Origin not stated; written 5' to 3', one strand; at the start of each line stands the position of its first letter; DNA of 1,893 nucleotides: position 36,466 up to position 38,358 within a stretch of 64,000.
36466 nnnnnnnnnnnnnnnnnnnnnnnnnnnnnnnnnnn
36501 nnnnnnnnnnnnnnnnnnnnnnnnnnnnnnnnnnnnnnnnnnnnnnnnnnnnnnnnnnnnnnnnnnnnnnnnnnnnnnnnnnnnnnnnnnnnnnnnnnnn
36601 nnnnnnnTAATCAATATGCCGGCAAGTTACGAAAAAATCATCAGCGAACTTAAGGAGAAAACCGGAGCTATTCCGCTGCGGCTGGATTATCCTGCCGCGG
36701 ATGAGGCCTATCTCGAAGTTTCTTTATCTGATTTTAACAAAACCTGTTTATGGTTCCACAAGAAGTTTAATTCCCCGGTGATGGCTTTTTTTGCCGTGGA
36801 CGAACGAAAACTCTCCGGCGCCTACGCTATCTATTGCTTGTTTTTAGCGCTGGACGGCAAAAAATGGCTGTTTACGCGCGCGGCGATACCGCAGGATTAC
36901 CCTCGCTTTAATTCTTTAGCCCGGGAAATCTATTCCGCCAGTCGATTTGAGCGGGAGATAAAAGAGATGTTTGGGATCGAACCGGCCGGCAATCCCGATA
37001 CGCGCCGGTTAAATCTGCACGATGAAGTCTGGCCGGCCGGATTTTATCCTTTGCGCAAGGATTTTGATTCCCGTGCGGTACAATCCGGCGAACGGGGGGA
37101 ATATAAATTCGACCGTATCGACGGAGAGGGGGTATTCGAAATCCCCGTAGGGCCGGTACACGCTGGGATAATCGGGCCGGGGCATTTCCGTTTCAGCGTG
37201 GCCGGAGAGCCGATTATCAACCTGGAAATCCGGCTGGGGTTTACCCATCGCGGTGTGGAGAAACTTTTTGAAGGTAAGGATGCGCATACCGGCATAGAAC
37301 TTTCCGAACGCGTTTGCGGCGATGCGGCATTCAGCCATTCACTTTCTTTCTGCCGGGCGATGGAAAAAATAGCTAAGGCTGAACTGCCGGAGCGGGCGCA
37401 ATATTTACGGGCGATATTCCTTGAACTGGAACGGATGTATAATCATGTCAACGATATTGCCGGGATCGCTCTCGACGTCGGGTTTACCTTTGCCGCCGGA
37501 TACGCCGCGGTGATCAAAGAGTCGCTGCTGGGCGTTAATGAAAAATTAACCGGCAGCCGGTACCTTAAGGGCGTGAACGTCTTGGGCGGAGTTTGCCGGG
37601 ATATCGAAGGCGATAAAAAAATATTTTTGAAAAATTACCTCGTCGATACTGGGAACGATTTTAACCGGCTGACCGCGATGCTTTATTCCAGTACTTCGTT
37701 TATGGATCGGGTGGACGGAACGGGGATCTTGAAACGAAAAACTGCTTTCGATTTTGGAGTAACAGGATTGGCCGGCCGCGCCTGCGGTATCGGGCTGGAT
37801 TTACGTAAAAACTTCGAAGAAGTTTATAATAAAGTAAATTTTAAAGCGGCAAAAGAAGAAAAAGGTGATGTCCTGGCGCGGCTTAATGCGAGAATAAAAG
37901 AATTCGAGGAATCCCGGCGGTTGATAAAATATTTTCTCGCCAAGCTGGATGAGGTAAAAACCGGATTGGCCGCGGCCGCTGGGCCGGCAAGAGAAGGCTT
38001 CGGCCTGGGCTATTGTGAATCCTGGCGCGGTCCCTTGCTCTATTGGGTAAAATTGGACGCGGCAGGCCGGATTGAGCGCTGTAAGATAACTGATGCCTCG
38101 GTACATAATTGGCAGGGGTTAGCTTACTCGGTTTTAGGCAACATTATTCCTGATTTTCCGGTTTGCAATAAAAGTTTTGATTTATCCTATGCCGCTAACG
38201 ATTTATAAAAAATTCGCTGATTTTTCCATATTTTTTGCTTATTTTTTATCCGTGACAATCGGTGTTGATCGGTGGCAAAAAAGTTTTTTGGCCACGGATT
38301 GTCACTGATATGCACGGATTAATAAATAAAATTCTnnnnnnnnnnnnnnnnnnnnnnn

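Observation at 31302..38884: Six-gene hyf/hyc-like group-4 hydrogenase-related complex whose large subunit retains only 2 of 4 Ni-Fe cysteines and which lacks the NuoI/HycF-type ferredoxin subunit: probable Ehr-like complex of unknown function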

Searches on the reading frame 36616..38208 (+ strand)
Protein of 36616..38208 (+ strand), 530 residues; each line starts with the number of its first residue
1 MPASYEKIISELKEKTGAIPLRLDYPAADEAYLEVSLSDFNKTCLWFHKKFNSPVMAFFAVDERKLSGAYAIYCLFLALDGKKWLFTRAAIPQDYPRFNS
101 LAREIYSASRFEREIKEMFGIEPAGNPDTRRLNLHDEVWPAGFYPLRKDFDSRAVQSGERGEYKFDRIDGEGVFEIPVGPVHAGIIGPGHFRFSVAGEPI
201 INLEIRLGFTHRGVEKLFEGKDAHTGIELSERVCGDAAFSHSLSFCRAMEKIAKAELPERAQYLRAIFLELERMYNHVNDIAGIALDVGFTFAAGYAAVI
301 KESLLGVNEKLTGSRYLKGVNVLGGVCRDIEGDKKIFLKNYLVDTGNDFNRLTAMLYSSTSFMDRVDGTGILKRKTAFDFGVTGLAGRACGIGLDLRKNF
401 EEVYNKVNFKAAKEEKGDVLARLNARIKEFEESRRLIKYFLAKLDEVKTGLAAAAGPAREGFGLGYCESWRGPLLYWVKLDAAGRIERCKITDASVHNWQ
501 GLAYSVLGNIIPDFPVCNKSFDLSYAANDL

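Call 4: search_protein_families(library=pfam, proteins=[window:36616-38208:+])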
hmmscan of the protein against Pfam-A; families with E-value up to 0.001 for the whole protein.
window:36616-38208:+ (530 aa): 3 families
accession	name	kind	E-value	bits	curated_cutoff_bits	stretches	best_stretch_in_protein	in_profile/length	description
PF00346.24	Complex1_49kDa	-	1.5e-31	109.9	24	1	287-447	1-162/271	Respiratory-chain NADH dehydrogenase, 49 Kd subunit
PF00329.25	Complex1_30kDa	-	8.2e-18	65.6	22.5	1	40-153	8-121/124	Respiratory-chain NADH dehydrogenase, 30 Kd subunit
PF00374.24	NiFeSe_Hases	-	7.6e-10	38.8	25.8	1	212-278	1-67/508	Nickel-dependent hydrogenase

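Call 6: search_protein_families(library=ncbifam, proteins=[window:36616-38208:+], max_evalue=0.001)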
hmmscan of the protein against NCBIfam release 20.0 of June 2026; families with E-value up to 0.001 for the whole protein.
window:36616-38208:+ (530 aa): 22 families
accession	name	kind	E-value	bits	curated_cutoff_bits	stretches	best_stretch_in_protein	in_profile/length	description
NF004739.1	PRK06075.1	equivalog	1.9e-59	201.4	360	1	175-447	2-275/384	NADH-quinone oxidoreductase subunit D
NF009808.0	PRK13292.1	equivalog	4.4e-51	173.7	1156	1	76-444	302-679/791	NADH-quinone oxidoreductase subunit B/C/D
TIGR01962.1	NuoD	equivalog_domain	6.1e-50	170.2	459.35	1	176-447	5-277/386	NADH dehydrogenase (quinone) subunit D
NF040602.1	F420_dehyd_FpoD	exception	5.4e-43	147.4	600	1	176-446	10-281/372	F420H2 dehydrogenase subunit FpoD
NF008974.0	PRK12322.1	equivalog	1.2e-42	146.2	522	1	175-514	8-350/366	NADH-quinone oxidoreductase subunit D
NF008728.0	PRK11742.1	equivalog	4.7e-41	140.8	840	2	176-445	217-487/598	NADH-quinone oxidoreductase subunit C/D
NF005649.0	PRK07415.1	equivalog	3.5e-32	111.9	583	1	176-444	13-283/394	NAD(P)H-quinone oxidoreductase subunit H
NF033181.1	NiFeSe_hydrog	equivalog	4.5e-12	45.6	600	1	207-277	33-103/507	nickel-dependent hydrogenase large subunit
TIGR03295.1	frhA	equivalog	7.3e-10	38.4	392.5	1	207-277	35-106/412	coenzyme F420 hydrogenase subunit alpha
TIGR01961.1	NuoC_fam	subfamily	8.8e-10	39.2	122.45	1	55-152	27-120/122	NADH (or F420H2) dehydrogenase, subunit C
NF045518.1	H2_NiFeSe_large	exception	1.1e-08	34.4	780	1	208-272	34-98/485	NiFeSe hydrogenase large subunit HysA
NF040611.1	F420_dehyd_FpoC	exception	2.4e-08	34.1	220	1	59-152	58-148/158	F420H2 dehydrogenase subunit FpoC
NF004734.0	PRK06074.2-1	equivalog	1e-07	32.1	169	1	64-151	65-150/164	NADH-quinone oxidoreductase subunit C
NF007778.0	PRK10467.1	equivalog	1.8e-07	29.8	969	1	208-280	35-107/567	hydrogenase 2 large subunit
NF004735.0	PRK06074.2-2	equivalog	5.3e-07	29.7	176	1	78-152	76-148/158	NADH-quinone oxidoreductase subunit C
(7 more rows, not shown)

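Call 7: find_homologous_proteins(query=window:36616-38208:+, max_evalue=1e-10)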
Query window:36616-38208:+ (530 aa): 7219 proteins with E <= 1e-10 among 8000 candidates; the best 120 are listed.
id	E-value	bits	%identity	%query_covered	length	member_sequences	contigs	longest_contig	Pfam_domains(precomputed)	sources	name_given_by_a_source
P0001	0.0e+0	1218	100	100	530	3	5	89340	PF00374.25,PF00329.26,PF00346.25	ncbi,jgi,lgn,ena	jgi:Ni,Fe-hydrogenase III large subunit/Ni,Fe-hydrogenase III component G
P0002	1.0e-227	775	63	99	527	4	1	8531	PF00374.25,PF00329.26,PF00346.25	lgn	-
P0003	1.9e-224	764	64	99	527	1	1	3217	PF00374.25,PF00329.26,PF00346.25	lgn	-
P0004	8.3e-222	756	62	99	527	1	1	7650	PF00374.25,PF00329.26,PF00346.25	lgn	-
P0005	4.3e-221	753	62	99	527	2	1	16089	PF00374.25,PF00329.26,PF00346.25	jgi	jgi:Ni,Fe-hydrogenase III large subunit/Ni,Fe-hydrogenase III component G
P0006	5.2e-218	743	61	99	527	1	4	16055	PF00374.25,PF00329.26,PF00346.25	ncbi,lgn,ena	-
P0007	1.3e-217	742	61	99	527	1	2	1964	PF00374.25,PF00329.26,PF00346.25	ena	-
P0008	1.0e-210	719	60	99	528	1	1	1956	PF00329.26,PF00346.25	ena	-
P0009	4.9e-210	717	59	99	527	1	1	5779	PF00374.25,PF00329.26,PF00346.25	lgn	-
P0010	7.0e-208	710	62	95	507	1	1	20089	PF00374.25,PF00329.26,PF00346.25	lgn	-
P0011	2.4e-207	708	60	99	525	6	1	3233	PF00329.26,PF00346.25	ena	-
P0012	5.0e-207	707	61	99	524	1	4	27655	PF00329.26,PF00346.25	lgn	-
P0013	8.7e-207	706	62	95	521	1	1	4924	PF00374.25,PF00329.26,PF00346.25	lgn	-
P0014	9.1e-207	706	61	99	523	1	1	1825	PF00374.25,PF00329.26,PF00346.25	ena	-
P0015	1.2e-206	706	60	99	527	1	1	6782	PF00374.25,PF00329.26,PF00346.25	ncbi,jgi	ncbi:MAG: NADH-quinone oxidoreductase subunit C [Candidatus Omnitrophota bacterium]|jgi:Ni,Fe-hydrog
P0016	3.3e-206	704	59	99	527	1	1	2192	PF00374.25,PF00329.26,PF00346.25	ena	-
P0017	3.5e-206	704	60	99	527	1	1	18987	PF00374.25,PF00329.26,PF00346.25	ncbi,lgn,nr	ncbi:MAG: NADH-quinone oxidoreductase subunit C [Candidatus Omnitrophica bacterium]|nr:NADH-quinone 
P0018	4.2e-206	704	63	95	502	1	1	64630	PF00329.26,PF00346.25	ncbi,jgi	ncbi:MAG: NADH-quinone oxidoreductase subunit C [Candidatus Omnitrophota bacterium]|jgi:Ni,Fe-hydrog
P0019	6.6e-206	703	62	95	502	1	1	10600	PF00374.25,PF00329.26,PF00346.25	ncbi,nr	ncbi:MAG: NADH-quinone oxidoreductase subunit C [Candidatus Omnitrophica bacterium]|nr:NADH-quinone 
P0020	8.4e-206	703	61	95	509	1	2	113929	PF00374.25,PF00329.26,PF00346.25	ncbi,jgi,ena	ncbi:MAG: NADH-quinone oxidoreductase subunit C [Candidatus Omnitrophota bacterium]|jgi:Ni,Fe-hydrog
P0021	1.6e-205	702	61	99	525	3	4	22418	PF00329.26,PF00346.25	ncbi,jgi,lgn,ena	-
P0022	2.6e-205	701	61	99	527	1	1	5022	PF00374.25,PF00329.26,PF00346.25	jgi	jgi:Ni,Fe-hydrogenase III large subunit/Ni,Fe-hydrogenase III component G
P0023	4.1e-205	701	59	99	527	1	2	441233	PF00329.26,PF00346.25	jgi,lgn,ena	-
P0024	1.8e-204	699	61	95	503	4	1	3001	PF00329.26,PF00346.25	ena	-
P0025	1.9e-204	698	61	99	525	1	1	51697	PF00374.25,PF00329.26,PF00346.25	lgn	-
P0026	2.0e-204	698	62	99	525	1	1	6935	PF00329.26,PF00346.25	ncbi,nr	ncbi:MAG: NADH-quinone oxidoreductase subunit C [Candidatus Omnitrophica bacterium]|nr:NADH-quinone 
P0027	3.9e-204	697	61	95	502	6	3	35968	PF00374.25,PF00329.26,PF00346.25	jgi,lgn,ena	-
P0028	4.6e-204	697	59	99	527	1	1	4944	PF00374.25,PF00329.26,PF00346.25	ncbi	-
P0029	9.4e-204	696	61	95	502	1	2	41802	PF00374.25,PF00329.26,PF00346.25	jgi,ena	-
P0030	9.6e-204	696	60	95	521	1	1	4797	PF00374.25,PF00329.26,PF00346.25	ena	-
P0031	1.5e-203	695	60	99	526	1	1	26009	PF00374.25,PF00329.26,PF00346.25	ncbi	-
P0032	1.6e-203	695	61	96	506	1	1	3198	PF00329.26,PF00346.25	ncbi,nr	ncbi:MAG: NADH-quinone oxidoreductase subunit C [Candidatus Omnitrophica bacterium]|nr:NADH-quinone 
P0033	2.0e-203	695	63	96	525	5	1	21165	PF00374.25,PF00329.26,PF00346.25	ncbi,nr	ncbi:MAG: NADH-quinone oxidoreductase subunit C [Candidatus Omnitrophica bacterium]|nr:NADH-quinone 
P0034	2.4e-203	695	62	97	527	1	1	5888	PF00374.25,PF00329.26,PF00346.25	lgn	-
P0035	2.4e-203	695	61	95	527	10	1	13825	PF00374.25,PF00329.26,PF00346.25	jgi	-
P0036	7.0e-203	693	60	99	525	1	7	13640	PF00329.26,PF00346.25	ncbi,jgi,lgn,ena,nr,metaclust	ncbi:MAG: hypothetical protein COW12_04325 [Candidatus Omnitrophica bacterium CG12_big_fil_rev_8_21_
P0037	7.9e-203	693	59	99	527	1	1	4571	PF00374.25,PF00329.26,PF00346.25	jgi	jgi:Ni,Fe-hydrogenase III large subunit/Ni,Fe-hydrogenase III component G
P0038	8.3e-203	693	57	99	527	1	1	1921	PF00374.25,PF00329.26,PF00346.25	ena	-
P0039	1.0e-202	693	59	99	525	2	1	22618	PF00329.26,PF00346.25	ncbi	ncbi:MAG: NADH-quinone oxidoreductase subunit C [Candidatus Omnitrophota bacterium]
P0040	1.3e-202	692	61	99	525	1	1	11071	PF00329.26,PF00346.25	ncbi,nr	ncbi:hypothetical protein EPN54_05040 [bacterium]|nr:MAG: hypothetical protein EPN54_05040 [bacteriu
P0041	1.7e-202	692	59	99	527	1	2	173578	PF00374.25,PF00329.26,PF00346.25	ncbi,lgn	ncbi:MAG: NADH-quinone oxidoreductase subunit C [Candidatus Omnitrophota bacterium]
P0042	2.2e-202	692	62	96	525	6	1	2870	PF00329.26,PF00346.25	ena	-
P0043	2.5e-202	691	62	96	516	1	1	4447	PF00329.26,PF00346.25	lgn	-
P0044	2.8e-202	691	61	99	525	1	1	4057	PF00329.26,PF00346.25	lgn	-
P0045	3.0e-202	691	59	95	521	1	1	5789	PF00374.25,PF00329.26,PF00346.25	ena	-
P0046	3.1e-202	691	61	95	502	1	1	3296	PF00329.26,PF00346.25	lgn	-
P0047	3.9e-202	691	60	96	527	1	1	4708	PF00374.25,PF00329.26,PF00346.25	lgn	-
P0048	6.5e-202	690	59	99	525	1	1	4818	PF00374.25,PF00329.26,PF00346.25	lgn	-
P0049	7.0e-202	690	58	95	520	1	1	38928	PF00374.25,PF00329.26,PF00346.25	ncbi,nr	ncbi:MAG: NADH-quinone oxidoreductase subunit C [Candidatus Omnitrophota bacterium]|nr:NADH-quinone 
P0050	7.2e-202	690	58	98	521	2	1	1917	PF00374.25,PF00329.26,PF00346.25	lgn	-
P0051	7.8e-202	690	58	100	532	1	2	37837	PF00374.25,PF00329.26,PF00346.25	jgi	-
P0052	8.1e-202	690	59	99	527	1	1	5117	PF00374.25,PF00329.26,PF00346.25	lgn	-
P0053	8.9e-202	690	61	95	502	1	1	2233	PF00329.26,PF00346.25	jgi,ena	-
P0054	1.8e-201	689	60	95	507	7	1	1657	PF00329.26,PF00346.25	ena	-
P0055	2.5e-201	688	60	99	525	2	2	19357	PF00374.25,PF00329.26,PF00346.25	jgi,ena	-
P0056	2.8e-201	688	57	99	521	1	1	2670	PF00329.26,PF00346.25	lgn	-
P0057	3.2e-201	688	61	95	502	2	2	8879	PF00374.25,PF00329.26,PF00346.25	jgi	-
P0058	3.8e-201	688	59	95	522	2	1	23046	PF00374.25,PF00329.26,PF00346.25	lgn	-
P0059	4.2e-201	687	60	99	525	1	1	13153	PF00329.26,PF00346.25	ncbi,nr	ncbi:MAG: NADH-quinone oxidoreductase subunit C [Candidatus Omnitrophota bacterium]|nr:NADH-quinone 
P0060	4.4e-201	687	60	99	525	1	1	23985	PF00329.26,PF00346.25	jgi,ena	-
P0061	4.6e-201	687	59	95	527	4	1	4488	PF00329.26,PF00346.25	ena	-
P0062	6.5e-201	687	60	95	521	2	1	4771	PF00374.25,PF00329.26,PF00346.25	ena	-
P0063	7.6e-201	687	57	99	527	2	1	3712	PF00329.26,PF00346.25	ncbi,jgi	ncbi:MAG: NADH-quinone oxidoreductase subunit C [Candidatus Omnitrophota bacterium]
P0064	9.1e-201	686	59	99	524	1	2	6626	PF00374.25,PF00329.26,PF00346.25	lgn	-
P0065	1.4e-200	686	61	95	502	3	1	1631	PF00329.26,PF00346.25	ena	-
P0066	1.8e-200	685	60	95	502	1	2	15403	PF00374.25,PF00329.26,PF00346.25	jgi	-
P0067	2.9e-200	685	59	99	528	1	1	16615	PF00329.26,PF00346.25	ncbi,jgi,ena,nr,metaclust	ncbi:MAG: hypothetical protein A2297_09565 [Elusimicrobia bacterium RIFOXYB2_FULL_48_7]|nr:MAG: hypo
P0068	3.2e-200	684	59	100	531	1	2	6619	PF00374.25,PF00329.26,PF00346.25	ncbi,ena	-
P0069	3.6e-200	684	60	99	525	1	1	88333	PF00329.26,PF00346.25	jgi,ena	-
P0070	3.9e-200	684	58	99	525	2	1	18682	PF00329.26,PF00346.25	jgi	-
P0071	4.1e-200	684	59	95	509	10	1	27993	PF00329.26,PF00346.25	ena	-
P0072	7.1e-200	683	59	99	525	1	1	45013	PF00374.25,PF00329.26,PF00346.25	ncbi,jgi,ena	ncbi:MAG: NADH-quinone oxidoreductase subunit C [Candidatus Omnitrophota bacterium]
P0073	7.3e-200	683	59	99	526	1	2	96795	PF00374.25,PF00329.26,PF00346.25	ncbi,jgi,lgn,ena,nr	ncbi:MAG TPA: hypothetical protein DCL35_00740 [Candidatus Omnitrophica bacterium]|nr:hypothetical p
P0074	7.9e-200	683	60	95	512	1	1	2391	PF00329.26,PF00346.25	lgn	-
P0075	9.2e-200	683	60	95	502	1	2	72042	PF00329.26,PF00346.25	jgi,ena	-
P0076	9.5e-200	683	59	99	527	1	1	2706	PF00374.25,PF00329.26,PF00346.25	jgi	-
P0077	1.1e-199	683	60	95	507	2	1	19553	PF00329.26,PF00346.25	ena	-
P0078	1.6e-199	682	60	95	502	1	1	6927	PF00329.26,PF00346.25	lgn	-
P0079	2.2e-199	682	60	95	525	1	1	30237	PF00374.25,PF00329.26,PF00346.25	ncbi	-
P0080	2.3e-199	682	61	99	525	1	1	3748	PF00329.26,PF00346.25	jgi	jgi:Ni,Fe-hydrogenase III large subunit/Ni,Fe-hydrogenase III component G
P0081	2.5e-199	682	62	95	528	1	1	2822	PF00329.26,PF00346.25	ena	-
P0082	4.4e-199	681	60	99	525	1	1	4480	PF00374.25,PF00329.26,PF00346.25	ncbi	-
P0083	5.2e-199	680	61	95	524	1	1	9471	PF00329.26,PF00346.25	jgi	-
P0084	7.3e-199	680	60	99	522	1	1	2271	PF00374.25,PF00329.26,PF00346.25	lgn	-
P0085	7.9e-199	680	60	99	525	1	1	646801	PF00374.25,PF00329.26,PF00346.25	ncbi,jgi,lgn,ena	ncbi:MAG: NADH-quinone oxidoreductase subunit C [Candidatus Omnitrophota bacterium]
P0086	1.2e-198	679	57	99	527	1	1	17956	PF00329.26,PF00346.25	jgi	jgi:Ni,Fe-hydrogenase III large subunit/Ni,Fe-hydrogenase III component G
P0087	1.3e-198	679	60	95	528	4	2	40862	PF00329.26,PF00346.25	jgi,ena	-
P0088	1.5e-198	679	59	99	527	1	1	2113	PF00374.25,PF00329.26,PF00346.25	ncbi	-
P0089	2.0e-198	679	64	90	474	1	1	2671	PF00374.25,PF00329.26,PF00346.25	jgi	-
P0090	2.3e-198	678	60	100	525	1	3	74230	PF00329.26,PF00346.25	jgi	-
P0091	3.5e-198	678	58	99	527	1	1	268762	PF00374.25,PF00329.26,PF00346.25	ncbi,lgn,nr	ncbi:MAG: NADH-quinone oxidoreductase subunit C [Elusimicrobia bacterium]|nr:NADH-quinone oxidoreduc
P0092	3.9e-198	678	58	99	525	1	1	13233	PF00374.25,PF00329.26,PF00346.25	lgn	-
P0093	4.1e-198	678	58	99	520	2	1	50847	PF00374.25,PF00329.26,PF00346.25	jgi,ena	-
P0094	4.4e-198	677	59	99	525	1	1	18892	PF00374.25,PF00329.26,PF00346.25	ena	-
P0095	4.5e-198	677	59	98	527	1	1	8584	PF00374.25,PF00329.26,PF00346.25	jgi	jgi:Ni,Fe-hydrogenase III large subunit/Ni,Fe-hydrogenase III component G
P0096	4.5e-198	677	60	95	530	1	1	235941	PF00374.25,PF00329.26,PF00346.25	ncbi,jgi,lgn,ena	ncbi:MAG: NADH-quinone oxidoreductase subunit C [Candidatus Omnitrophota bacterium]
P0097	4.9e-198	677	60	99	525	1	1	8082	PF00374.25,PF00329.26,PF00346.25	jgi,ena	-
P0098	5.1e-198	677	57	99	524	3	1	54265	PF00374.25,PF00329.26,PF00346.25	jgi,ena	-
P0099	5.7e-198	677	59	99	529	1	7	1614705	PF00329.26,PF00346.25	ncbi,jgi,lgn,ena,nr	ncbi:MAG TPA: NADH-quinone oxidoreductase subunit C [Candidatus Omnitrophota bacterium]|nr:NADH-quin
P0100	7.4e-198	677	59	99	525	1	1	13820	PF00374.25,PF00329.26,PF00346.25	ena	-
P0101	7.4e-198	677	62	95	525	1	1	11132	PF00374.25,PF00329.26,PF00346.25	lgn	-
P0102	7.4e-198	677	60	99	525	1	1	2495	PF00374.25,PF00329.26,PF00346.25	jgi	-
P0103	7.7e-198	677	58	99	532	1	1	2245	PF00329.26,PF00346.25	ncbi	-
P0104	1.0e-197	676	59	99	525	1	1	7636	PF00374.25,PF00329.26,PF00346.25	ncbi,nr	ncbi:MAG: NADH-quinone oxidoreductase subunit C [Candidatus Omnitrophica bacterium]|nr:NADH-quinone 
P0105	1.1e-197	676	59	95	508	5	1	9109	PF00329.26,PF00346.25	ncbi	-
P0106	1.1e-197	676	59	99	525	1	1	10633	PF00374.25,PF00329.26,PF00346.25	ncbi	ncbi:MAG: hydrogenase large subunit [Endomicrobiales bacterium]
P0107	1.5e-197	676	59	99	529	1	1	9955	PF00329.26,PF00346.25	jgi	jgi:Ni,Fe-hydrogenase III large subunit/Ni,Fe-hydrogenase III component G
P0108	1.8e-197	675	60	99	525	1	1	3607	PF00374.25,PF00329.26,PF00346.25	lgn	-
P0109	1.9e-197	675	58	99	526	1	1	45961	PF00329.26,PF00346.25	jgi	jgi:Ni,Fe-hydrogenase III large subunit/Ni,Fe-hydrogenase III component G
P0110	3.1e-197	675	58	97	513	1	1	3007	PF00329.26,PF00346.25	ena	-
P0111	4.1e-197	674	60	99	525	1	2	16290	PF00374.25,PF00329.26,PF00346.25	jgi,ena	-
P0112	4.2e-197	674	60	99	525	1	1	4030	PF00329.26,PF00346.25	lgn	-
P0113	4.3e-197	674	57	99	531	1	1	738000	PF00374.25,PF00329.26,PF00346.25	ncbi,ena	-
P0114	4.8e-197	674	58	99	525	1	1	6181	PF00329.26,PF00346.25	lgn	-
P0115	7.7e-197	673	59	95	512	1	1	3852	PF00329.26,PF00346.25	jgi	jgi:Ni,Fe-hydrogenase III large subunit/Ni,Fe-hydrogenase III component G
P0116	7.8e-197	673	61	99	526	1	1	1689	PF00374.25,PF00329.26,PF00346.25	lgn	-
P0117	8.1e-197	673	58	99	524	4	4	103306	PF00374.25,PF00329.26,PF00346.25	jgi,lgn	-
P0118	9.0e-197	673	59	99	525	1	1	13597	PF00329.26,PF00346.25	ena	-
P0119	1.1e-196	673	60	99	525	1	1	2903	PF00329.26,PF00346.25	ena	-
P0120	1.1e-196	673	58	95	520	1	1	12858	PF00329.26,PF00346.25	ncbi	-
